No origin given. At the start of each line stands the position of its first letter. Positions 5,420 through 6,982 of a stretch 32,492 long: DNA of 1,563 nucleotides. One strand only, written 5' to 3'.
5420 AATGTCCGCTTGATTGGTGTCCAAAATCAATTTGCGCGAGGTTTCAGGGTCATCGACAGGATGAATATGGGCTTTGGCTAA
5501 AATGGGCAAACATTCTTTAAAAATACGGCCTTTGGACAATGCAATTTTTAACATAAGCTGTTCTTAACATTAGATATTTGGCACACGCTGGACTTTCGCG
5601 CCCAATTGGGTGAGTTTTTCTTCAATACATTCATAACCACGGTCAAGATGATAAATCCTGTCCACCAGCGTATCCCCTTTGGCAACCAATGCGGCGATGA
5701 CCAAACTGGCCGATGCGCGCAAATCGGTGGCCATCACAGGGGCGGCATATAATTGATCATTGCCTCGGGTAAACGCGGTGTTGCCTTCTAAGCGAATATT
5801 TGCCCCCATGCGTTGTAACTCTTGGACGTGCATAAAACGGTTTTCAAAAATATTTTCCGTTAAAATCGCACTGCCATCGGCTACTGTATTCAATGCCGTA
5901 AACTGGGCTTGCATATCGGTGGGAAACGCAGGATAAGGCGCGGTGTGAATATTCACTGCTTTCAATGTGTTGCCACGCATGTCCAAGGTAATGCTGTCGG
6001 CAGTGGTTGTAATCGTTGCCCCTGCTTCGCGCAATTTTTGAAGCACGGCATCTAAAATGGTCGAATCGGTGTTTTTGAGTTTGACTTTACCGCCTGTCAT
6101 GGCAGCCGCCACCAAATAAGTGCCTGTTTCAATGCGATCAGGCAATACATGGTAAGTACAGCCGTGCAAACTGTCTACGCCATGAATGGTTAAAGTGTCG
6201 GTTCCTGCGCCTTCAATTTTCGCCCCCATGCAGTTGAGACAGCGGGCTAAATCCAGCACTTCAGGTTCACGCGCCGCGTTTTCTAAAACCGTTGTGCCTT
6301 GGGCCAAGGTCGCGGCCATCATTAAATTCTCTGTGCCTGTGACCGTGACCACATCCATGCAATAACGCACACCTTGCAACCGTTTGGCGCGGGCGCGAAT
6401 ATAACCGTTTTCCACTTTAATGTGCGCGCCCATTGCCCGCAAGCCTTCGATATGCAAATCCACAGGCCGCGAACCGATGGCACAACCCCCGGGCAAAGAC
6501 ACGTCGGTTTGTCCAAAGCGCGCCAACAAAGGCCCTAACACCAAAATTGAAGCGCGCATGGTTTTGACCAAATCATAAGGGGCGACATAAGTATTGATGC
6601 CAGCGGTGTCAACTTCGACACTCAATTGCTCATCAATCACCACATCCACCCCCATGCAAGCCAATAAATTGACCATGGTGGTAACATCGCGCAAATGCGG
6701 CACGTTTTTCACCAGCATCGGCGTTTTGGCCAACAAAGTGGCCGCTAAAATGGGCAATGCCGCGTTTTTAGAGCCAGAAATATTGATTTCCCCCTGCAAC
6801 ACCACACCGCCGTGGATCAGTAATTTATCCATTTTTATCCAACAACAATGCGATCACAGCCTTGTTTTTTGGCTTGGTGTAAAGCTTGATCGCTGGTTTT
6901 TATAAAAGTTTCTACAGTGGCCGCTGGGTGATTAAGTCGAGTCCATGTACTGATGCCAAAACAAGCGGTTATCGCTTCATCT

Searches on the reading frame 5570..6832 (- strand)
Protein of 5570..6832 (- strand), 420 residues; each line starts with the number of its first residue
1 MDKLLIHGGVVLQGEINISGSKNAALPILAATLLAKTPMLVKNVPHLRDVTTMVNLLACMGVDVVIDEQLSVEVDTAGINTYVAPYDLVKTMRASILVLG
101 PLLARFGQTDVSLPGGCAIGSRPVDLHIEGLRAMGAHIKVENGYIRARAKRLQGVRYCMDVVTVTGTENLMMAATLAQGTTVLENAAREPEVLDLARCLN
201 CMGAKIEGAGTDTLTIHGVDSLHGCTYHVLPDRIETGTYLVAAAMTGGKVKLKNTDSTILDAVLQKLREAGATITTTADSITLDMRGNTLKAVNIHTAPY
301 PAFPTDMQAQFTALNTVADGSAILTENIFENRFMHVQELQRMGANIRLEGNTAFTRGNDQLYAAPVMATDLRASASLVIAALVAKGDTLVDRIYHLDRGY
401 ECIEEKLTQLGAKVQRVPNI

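Call 35: search_protein_families(library=pfam, proteins=[window:5570-6832:-])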
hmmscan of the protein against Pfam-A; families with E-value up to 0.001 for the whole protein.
window:5570-6832:- (420 aa): 1 family
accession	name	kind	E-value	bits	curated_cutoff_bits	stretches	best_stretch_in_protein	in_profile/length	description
PF00275.25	EPSP_synthase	-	4.4e-124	414.8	22.8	1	8-407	3-417/417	EPSP synthase (3-phosphoshikimate 1-carboxyvinyltransferase)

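Call 37: find_homologous_proteins(query=window:5570-6829:-, max_evalue=1e-100)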
Query window:5570-6829:- (419 aa): 8000 proteins with E <= 1e-100 among 8000 candidates; the best 120 are listed.
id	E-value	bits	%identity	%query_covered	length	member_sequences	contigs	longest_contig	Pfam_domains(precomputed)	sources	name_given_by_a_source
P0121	2.9e-270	913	100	100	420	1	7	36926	PF00275.26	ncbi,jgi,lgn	jgi:UDP-N-acetylglucosamine 1-carboxyvinyltransferase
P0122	2.1e-269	911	100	100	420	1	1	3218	PF00275.26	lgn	-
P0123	2.0e-241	819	90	100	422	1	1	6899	PF00275.26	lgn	-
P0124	6.3e-237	804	89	100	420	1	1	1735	PF00275.26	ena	-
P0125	1.3e-204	697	76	100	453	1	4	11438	PF00275.26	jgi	jgi:UDP-N-acetylglucosamine 1-carboxyvinyltransferase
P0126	1.1e-203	694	77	100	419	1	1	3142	PF00275.26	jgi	jgi:UDP-N-acetylglucosamine 1-carboxyvinyltransferase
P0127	1.0e-202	691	76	100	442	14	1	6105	PF00275.26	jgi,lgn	-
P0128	2.4e-202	690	76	100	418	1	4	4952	PF00275.26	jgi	jgi:UDP-N-acetylglucosamine 1-carboxyvinyltransferase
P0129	1.2e-201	688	76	100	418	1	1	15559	PF00275.26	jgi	-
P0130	2.0e-201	687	75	100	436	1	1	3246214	PF00275.26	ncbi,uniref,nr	ncbi:UDP-N-acetylglucosamine 1-carboxyvinyltransferase [Sulfurivermis fontis]|uniref:UDP-N-acetylglu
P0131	2.1e-201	687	75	100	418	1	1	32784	PF00275.26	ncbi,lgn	-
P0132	1.4e-200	684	75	100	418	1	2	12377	PF00275.26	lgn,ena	-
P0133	3.3e-200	683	75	100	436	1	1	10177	PF00275.26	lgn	-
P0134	1.0e-199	681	75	100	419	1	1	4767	PF00275.26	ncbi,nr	ncbi:MAG: UDP-N-acetylglucosamine 1-carboxyvinyltransferase [Gammaproteobacteria bacterium]|nr:UDP-N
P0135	1.1e-199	681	74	100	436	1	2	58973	PF00275.26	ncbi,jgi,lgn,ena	jgi:UDP-N-acetylglucosamine 1-carboxyvinyltransferase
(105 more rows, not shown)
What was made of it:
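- On Rfam RF02278 (Betaproteobacteria toxic sRNA; Burkholderia double-hairpin; S17S): Venteria and Thiotrichaceae (call 37).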

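Call 39: list_cluster_members(proteins=[P0121, P0123, P0001])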
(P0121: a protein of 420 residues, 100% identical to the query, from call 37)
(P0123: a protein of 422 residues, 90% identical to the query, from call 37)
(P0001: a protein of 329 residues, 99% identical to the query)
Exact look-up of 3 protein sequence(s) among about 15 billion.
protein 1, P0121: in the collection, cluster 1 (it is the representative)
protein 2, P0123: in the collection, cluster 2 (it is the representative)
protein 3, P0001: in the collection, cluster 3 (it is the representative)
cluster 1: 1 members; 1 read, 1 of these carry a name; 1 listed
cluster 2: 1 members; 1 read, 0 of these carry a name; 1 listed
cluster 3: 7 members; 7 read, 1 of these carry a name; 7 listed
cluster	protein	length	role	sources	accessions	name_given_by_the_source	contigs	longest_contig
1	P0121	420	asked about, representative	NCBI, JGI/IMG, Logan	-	UDP-N-acetylglucosamine 1-carboxyvinyltransferase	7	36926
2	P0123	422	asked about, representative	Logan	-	-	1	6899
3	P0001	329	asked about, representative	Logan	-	-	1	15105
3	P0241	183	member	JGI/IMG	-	glucokinase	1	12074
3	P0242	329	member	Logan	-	-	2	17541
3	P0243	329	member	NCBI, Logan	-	-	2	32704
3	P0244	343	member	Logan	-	-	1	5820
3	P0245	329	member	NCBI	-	-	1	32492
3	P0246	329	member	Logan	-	-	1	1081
